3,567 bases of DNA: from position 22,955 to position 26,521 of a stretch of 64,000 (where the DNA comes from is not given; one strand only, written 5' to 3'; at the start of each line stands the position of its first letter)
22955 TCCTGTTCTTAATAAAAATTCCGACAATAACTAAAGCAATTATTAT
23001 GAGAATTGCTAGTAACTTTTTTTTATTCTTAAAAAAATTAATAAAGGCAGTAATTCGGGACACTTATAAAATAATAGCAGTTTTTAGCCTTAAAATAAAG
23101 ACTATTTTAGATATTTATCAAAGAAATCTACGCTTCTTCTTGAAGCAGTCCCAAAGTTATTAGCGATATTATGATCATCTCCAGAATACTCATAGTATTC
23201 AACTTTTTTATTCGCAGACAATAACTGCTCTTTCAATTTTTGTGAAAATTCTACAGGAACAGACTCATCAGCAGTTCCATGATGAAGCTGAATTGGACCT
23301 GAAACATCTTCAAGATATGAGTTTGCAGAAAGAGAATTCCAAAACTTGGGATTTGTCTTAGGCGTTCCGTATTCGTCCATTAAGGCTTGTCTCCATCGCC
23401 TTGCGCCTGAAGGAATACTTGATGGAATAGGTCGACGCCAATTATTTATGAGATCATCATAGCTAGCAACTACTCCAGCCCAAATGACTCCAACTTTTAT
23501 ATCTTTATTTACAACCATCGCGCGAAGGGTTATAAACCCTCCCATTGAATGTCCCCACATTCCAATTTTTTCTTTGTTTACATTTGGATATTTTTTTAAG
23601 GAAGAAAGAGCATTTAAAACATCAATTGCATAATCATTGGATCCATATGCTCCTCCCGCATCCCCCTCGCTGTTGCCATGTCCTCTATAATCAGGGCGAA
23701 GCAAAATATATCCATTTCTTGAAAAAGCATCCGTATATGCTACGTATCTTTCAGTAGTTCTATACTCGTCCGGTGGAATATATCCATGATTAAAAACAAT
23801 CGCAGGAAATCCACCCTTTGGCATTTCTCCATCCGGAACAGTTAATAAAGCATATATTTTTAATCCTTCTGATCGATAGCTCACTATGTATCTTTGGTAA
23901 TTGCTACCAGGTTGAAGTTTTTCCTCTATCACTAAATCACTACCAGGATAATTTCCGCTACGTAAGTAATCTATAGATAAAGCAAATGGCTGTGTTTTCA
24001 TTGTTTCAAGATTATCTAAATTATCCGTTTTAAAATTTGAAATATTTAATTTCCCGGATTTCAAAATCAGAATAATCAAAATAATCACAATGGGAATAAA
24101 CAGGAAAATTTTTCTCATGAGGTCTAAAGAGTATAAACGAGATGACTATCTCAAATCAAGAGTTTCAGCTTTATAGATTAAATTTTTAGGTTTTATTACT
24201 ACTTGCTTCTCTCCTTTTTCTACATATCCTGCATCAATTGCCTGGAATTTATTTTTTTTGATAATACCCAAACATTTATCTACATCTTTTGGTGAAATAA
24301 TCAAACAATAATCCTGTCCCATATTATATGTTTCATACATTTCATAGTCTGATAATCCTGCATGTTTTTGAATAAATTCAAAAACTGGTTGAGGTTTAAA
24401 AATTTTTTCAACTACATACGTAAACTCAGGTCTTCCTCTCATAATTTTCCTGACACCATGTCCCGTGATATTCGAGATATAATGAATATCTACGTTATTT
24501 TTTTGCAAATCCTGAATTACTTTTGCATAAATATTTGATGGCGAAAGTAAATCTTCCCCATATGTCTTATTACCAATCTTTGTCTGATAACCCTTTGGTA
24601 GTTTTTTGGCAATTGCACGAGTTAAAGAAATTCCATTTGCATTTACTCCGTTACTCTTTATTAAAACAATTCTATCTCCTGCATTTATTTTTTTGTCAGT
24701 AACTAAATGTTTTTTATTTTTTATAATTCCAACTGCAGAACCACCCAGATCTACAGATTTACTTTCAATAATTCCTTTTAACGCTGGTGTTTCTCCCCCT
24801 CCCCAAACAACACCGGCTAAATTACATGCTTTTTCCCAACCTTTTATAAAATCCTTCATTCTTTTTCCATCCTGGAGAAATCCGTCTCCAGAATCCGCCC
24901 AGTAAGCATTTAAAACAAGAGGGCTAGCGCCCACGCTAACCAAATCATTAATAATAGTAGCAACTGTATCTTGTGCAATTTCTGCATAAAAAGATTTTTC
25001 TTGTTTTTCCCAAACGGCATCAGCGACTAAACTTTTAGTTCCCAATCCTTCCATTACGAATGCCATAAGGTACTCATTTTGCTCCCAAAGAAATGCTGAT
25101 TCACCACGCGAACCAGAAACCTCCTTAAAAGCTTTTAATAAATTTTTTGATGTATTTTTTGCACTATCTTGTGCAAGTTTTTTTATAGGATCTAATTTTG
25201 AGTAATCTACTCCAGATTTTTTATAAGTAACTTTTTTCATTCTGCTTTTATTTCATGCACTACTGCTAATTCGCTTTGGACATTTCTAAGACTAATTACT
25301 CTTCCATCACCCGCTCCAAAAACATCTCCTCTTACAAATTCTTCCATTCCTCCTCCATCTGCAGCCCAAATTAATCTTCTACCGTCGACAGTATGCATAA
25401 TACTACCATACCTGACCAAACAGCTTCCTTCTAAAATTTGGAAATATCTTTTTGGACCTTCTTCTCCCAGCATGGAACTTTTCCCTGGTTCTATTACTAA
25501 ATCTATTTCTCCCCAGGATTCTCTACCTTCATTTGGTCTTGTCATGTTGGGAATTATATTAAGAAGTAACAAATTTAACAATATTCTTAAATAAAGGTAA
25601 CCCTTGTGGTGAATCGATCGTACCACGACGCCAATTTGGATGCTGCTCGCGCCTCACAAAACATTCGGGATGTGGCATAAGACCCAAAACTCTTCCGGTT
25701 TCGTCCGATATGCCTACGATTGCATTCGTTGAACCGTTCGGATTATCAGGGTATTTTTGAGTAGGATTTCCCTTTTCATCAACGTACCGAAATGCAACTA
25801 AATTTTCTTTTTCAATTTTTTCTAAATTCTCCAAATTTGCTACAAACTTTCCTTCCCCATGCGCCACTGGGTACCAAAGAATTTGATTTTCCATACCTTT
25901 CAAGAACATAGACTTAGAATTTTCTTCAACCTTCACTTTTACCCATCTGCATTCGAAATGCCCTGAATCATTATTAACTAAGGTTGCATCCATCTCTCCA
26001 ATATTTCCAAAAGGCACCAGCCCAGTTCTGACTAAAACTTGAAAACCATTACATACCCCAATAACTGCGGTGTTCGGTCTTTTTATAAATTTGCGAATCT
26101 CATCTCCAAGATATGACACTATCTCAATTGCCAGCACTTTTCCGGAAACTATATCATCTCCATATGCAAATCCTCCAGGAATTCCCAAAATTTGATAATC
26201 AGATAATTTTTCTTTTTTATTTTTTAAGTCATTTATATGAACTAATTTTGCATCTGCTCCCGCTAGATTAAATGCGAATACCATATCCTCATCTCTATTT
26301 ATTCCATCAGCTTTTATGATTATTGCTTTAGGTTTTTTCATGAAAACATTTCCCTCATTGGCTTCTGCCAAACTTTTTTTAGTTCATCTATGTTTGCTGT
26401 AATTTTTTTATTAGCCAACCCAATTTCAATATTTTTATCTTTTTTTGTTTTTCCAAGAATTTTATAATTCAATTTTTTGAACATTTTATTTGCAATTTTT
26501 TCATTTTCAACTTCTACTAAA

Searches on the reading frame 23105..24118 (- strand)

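Call 66: search_protein_families(library=pfam, proteins=[window:23105-24118:-], max_evalue=0.001)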
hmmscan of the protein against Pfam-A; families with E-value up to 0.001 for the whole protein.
window:23105-24118:- (338 aa): 12 families
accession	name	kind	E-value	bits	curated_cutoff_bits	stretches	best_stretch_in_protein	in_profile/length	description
PF12146.15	Hydrolase_4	-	3.8e-19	69.4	27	1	107-221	7-114/239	Serine aminopeptidase, S33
PF00326.27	Peptidase_S9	-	6.2e-16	59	22.6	1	132-338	10-211/213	Prolyl oligopeptidase family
PF02129.25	Peptidase_S15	-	1.8e-12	48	23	1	85-223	2-136/262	X-Pro dipeptidyl-peptidase (S15 family)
PF20434.5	BD-FAE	-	3e-11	43.7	26.8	1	101-299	10-215/215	BD-FAE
PF01738.24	DLH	-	1.8e-10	41.2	21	1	267-321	137-191/217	Dienelactone hydrolase family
PF12697.13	Abhydrolase_6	-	2.5e-10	41.9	26.3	1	126-248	17-132/217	Alpha/beta hydrolase family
PF00561.26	Abhydrolase_1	-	6e-08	33.1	25.8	1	105-206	1-92/245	alpha/beta hydrolase fold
PF02230.22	Abhydrolase_2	-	1.7e-07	31.7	23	1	272-321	155-204/217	Phospholipase/Carboxylesterase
PF08840.17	BAAT_C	-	1.4e-06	29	20.9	1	169-318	8-160/210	BAAT / Acyl-CoA thioester hydrolase C terminal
PF03583.20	LIP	-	1.8e-05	24.6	23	0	134-204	24-92/286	Secretory lipase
PF05448.18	AXE1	-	4.5e-05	22.8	21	0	84-209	65-202/321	Acetyl xylan esterase (AXE1)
PF07859.19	Abhydrolase_3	-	0.00045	20.5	25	1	164-318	52-208/210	alpha/beta hydrolase fold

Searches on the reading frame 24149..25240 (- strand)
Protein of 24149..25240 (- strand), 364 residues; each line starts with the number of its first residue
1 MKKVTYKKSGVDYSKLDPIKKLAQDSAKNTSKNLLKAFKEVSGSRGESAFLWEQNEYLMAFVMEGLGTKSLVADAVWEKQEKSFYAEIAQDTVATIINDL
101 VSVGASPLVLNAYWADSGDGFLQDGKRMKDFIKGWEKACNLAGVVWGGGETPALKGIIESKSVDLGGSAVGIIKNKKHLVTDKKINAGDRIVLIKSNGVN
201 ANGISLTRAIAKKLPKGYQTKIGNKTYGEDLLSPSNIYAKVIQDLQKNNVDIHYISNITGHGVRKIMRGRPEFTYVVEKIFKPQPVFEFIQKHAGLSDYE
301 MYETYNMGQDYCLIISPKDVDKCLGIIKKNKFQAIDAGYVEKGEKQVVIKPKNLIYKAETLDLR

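Call 66: search_protein_families(library=pfam, proteins=[window:24149-25240:-], max_evalue=0.001)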
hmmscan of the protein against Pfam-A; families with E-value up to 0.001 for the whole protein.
window:24149-25240:- (364 aa): 2 families
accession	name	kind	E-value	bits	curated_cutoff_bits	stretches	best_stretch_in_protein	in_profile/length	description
PF00586.29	AIRS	-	2.4e-10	41.3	24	1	54-173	10-112/112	AIR synthase related protein, N-terminal domain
PF02769.27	AIRS_C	-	5.4e-10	40.1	23.1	1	187-348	2-153/156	AIR synthase related protein, C-terminal domain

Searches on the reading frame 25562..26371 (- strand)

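Call 66: search_protein_families(library=pfam, proteins=[window:25562-26371:-], max_evalue=0.001)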
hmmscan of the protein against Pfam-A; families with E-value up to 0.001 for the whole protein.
window:25562-26371:- (270 aa): 1 family
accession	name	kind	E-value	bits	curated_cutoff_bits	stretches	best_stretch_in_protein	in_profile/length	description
PF13507.12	GATase_5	-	1.1e-83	280.7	27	1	13-268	1-260/260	CobB/CobQ-like glutamine amidotransferase domain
